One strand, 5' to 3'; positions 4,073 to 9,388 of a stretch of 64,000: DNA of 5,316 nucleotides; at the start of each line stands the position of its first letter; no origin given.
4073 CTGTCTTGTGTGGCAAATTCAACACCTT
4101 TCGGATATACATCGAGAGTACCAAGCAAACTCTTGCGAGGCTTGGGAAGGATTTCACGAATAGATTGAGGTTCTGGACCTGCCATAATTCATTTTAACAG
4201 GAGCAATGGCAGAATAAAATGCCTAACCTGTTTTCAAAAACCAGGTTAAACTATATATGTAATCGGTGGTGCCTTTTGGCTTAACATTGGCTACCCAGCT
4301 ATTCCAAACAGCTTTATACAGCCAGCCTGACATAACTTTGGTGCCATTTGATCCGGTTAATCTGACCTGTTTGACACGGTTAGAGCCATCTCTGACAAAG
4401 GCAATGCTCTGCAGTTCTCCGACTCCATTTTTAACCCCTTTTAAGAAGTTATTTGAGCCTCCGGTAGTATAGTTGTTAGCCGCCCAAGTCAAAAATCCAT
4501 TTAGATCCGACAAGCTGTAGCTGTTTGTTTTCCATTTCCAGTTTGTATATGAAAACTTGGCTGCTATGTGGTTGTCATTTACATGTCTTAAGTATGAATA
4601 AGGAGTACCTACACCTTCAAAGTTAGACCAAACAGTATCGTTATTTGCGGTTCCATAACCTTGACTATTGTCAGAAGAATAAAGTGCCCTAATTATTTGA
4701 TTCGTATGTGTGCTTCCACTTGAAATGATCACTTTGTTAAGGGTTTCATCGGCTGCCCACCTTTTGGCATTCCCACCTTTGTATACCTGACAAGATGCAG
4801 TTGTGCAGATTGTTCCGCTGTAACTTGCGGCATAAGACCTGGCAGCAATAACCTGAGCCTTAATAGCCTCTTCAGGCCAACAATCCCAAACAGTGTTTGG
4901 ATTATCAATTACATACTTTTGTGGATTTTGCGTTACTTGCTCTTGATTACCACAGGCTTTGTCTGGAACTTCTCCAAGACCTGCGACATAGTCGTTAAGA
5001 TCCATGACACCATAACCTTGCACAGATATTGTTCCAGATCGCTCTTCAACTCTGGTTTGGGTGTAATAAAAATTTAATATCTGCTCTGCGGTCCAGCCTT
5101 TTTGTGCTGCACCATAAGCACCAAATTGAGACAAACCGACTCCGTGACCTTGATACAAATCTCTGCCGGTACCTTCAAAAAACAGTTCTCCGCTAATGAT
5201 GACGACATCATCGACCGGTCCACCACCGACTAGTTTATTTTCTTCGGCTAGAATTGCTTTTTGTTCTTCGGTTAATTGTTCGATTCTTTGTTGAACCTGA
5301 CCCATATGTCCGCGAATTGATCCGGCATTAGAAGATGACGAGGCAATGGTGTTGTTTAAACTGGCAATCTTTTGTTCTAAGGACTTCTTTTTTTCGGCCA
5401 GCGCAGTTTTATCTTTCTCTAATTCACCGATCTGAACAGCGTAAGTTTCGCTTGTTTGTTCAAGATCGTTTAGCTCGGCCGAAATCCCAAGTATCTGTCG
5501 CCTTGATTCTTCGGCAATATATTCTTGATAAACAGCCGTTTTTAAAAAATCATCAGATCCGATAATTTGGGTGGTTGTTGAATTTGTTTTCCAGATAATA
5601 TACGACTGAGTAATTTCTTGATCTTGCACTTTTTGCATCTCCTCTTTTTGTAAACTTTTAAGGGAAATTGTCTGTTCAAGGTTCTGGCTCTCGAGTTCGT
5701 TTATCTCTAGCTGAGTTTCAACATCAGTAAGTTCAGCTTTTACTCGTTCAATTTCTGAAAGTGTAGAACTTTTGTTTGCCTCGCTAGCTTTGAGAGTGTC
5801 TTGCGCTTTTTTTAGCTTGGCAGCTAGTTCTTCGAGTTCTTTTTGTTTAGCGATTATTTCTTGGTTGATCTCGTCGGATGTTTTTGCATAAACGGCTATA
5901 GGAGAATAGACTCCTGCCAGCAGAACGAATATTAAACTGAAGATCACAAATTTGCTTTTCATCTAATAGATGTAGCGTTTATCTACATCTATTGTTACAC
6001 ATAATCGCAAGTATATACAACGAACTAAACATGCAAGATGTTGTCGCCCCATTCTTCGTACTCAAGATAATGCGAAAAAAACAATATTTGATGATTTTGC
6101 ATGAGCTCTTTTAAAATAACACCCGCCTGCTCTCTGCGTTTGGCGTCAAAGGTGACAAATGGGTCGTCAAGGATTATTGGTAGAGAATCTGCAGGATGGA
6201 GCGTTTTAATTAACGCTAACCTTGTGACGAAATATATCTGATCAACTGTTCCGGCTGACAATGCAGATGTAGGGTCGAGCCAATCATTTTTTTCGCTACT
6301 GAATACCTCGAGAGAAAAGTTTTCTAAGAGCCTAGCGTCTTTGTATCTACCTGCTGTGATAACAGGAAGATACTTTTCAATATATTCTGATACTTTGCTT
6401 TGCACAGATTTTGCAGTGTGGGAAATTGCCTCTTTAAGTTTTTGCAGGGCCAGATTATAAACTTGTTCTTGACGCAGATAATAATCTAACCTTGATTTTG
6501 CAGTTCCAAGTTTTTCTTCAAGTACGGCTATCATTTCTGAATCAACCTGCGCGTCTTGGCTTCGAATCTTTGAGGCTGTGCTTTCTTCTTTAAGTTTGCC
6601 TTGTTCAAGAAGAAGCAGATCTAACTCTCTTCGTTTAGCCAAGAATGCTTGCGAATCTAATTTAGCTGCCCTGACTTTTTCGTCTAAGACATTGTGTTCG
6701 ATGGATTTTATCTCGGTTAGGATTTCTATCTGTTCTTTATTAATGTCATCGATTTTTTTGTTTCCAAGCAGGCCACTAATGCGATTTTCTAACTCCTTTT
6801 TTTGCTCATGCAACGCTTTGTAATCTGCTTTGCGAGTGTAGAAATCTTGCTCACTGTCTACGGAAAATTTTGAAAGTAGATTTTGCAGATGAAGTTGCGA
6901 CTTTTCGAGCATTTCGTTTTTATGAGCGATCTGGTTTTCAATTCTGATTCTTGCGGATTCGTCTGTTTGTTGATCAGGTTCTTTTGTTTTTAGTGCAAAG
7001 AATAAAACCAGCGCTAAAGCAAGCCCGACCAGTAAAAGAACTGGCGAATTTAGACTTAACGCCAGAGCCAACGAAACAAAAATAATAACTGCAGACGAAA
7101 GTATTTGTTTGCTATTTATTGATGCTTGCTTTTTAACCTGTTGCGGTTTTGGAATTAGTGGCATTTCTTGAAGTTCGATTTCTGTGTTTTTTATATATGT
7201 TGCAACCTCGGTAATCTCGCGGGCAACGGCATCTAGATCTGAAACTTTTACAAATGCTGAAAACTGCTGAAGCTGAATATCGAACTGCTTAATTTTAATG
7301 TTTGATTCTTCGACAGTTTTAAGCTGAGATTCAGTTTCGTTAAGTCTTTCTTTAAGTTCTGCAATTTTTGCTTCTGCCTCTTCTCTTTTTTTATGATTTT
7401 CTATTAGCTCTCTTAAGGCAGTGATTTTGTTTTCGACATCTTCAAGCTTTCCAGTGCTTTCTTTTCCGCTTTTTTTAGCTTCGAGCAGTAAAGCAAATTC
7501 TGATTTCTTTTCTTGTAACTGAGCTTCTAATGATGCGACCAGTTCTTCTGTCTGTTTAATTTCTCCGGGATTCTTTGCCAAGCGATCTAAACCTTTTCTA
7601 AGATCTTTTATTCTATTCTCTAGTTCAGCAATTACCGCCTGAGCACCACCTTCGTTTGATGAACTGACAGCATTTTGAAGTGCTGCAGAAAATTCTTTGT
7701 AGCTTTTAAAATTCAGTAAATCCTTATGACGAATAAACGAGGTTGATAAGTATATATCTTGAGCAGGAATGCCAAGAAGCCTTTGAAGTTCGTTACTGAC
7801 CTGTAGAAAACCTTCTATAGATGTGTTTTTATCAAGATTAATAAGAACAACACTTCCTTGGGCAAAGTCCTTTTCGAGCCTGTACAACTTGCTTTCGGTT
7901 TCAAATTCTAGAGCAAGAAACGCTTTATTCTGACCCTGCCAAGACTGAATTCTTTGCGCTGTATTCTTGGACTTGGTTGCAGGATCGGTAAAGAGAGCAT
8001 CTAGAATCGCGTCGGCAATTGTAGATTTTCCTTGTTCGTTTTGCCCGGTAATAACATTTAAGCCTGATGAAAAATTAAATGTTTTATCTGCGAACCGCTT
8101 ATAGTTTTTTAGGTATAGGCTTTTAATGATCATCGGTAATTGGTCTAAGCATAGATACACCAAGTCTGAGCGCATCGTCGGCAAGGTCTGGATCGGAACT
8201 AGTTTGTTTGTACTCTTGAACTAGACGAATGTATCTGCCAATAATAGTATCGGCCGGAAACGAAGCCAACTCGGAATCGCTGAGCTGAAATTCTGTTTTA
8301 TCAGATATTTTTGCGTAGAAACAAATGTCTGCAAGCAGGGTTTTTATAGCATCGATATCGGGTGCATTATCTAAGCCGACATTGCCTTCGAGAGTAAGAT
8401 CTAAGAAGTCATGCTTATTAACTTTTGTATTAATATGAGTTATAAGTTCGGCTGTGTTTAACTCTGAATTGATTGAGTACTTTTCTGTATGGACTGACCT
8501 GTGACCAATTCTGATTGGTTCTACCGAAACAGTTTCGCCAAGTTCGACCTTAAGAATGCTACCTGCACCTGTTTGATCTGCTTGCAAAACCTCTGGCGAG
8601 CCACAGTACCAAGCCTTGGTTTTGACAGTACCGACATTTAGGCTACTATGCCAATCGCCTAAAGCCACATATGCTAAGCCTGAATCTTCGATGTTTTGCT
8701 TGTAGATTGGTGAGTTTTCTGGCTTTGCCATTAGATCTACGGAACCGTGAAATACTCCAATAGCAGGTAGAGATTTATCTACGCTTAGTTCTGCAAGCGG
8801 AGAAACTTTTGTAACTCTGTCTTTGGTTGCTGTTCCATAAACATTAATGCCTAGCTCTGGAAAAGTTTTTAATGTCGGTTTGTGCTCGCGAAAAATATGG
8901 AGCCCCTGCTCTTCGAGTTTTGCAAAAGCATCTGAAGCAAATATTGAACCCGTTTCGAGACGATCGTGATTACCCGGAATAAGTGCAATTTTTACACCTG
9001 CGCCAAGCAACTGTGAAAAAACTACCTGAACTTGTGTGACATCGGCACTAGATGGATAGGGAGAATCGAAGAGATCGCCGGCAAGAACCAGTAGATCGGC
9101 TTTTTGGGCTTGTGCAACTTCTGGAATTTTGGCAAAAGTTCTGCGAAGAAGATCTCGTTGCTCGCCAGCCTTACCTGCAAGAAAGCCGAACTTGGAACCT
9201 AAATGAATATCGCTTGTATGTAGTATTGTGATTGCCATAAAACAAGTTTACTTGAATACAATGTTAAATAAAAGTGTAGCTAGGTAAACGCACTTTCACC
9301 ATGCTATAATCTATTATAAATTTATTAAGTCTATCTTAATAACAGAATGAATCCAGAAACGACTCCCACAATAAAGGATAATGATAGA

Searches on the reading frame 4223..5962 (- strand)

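Call 20: search_protein_families(library=pfam, proteins=[window:4223-5962:-], max_evalue=0.0001)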
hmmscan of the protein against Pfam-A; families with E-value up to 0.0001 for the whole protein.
window:4223-5962:- (579 aa): 1 family
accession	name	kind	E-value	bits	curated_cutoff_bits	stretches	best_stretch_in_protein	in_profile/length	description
PF08486.15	SpoIID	-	2e-08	35.2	23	1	361-412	28-95/97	Stage II sporulation protein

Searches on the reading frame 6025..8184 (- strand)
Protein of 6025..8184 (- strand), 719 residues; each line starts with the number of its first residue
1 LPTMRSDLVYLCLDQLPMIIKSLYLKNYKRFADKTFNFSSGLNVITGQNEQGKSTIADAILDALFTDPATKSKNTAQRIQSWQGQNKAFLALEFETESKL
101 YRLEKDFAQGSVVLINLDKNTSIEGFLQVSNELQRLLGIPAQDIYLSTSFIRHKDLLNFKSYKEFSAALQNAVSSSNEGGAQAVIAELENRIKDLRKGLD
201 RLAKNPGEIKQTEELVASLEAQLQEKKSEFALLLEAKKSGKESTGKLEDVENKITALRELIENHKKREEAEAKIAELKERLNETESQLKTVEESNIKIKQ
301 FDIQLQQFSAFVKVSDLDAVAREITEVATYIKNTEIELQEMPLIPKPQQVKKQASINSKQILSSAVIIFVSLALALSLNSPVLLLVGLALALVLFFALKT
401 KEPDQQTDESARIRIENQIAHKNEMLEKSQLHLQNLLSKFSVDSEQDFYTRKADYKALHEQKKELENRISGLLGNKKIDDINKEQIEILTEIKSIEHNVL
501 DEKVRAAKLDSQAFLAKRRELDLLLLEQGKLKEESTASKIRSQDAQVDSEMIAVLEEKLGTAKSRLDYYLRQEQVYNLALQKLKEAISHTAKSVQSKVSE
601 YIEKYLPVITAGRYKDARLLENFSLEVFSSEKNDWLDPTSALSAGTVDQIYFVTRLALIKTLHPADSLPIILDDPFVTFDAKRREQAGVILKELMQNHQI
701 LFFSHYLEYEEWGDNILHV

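Call 20: search_protein_families(library=pfam, proteins=[window:6025-8184:-], max_evalue=0.0001)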
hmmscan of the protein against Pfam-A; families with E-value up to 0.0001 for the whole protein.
window:6025-8184:- (719 aa): 5 families
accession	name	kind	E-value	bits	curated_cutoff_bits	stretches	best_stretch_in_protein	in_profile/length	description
PF13476.12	AAA_23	-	7.1e-16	59.9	27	1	22-289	1-201/201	AAA domain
PF02463.25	SMC_N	-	1.9e-11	44.3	40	1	20-104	2-93/220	RecF/RecN/SMC N terminal domain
PF13175.12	AAA_15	-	2.5e-11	44.3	32.1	1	18-303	1-280/374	AAA ATPase domain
PF13514.12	AAA_27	-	3.9e-10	40.1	22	1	18-74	1-60/206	AAA domain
PF13555.12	AAA_29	-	1.1e-06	28.7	27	1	21-68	2-50/61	P-loop containing region of AAA domain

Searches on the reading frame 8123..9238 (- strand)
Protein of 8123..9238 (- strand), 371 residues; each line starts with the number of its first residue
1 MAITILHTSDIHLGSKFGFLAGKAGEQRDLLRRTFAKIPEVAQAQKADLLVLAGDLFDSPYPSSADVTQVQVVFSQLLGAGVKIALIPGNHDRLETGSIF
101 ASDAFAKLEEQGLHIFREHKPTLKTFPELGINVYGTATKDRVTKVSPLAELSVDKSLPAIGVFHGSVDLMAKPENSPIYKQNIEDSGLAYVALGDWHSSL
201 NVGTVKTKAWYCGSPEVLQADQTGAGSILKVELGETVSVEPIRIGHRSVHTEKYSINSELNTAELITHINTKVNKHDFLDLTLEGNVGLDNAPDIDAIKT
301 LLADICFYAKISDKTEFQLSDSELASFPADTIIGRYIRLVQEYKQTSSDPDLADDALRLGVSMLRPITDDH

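Call 20: search_protein_families(library=pfam, proteins=[window:8123-9238:-], max_evalue=0.0001)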
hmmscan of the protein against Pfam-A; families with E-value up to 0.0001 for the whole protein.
window:8123-9238:- (371 aa): 1 family
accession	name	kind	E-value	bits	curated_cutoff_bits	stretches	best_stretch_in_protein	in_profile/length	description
PF00149.33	Metallophos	-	1e-11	46.1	21.5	1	4-132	2-103/191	Calcineurin-like phosphoesterase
